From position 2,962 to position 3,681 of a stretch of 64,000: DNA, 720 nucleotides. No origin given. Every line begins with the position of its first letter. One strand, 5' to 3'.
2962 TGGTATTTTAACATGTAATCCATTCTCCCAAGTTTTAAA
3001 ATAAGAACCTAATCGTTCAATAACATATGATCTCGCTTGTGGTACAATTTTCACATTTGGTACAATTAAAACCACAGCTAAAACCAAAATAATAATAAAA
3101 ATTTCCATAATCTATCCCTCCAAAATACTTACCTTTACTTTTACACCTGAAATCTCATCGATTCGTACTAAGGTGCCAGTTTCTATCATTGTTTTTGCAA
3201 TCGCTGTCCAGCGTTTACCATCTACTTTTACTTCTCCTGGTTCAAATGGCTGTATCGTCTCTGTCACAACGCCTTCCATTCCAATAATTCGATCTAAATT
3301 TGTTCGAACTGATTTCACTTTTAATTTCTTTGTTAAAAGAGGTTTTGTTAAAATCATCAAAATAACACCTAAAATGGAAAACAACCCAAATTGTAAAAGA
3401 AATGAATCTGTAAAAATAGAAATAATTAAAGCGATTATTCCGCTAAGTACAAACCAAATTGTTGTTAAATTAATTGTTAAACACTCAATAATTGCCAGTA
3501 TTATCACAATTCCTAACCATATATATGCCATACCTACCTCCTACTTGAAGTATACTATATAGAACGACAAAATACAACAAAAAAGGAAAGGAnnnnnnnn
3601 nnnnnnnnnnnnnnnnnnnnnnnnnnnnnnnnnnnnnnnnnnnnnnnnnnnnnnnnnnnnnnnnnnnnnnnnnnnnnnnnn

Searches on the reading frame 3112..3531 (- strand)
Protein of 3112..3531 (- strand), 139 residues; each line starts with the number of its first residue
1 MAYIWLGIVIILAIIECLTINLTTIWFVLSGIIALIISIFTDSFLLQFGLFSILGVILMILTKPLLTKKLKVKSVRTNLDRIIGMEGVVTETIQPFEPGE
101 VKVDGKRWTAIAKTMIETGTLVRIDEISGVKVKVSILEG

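Call 29: search_protein_families(library=pfam, proteins=[window:3112-3531:-], max_evalue=0.0001)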
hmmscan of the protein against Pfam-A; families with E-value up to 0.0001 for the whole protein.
window:3112-3531:- (139 aa): 1 family
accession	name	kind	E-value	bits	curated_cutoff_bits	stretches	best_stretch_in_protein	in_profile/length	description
PF01957.25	NfeD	-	6.2e-12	46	29.1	1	80-134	2-55/57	NfeD-like C-terminal, partner-binding domain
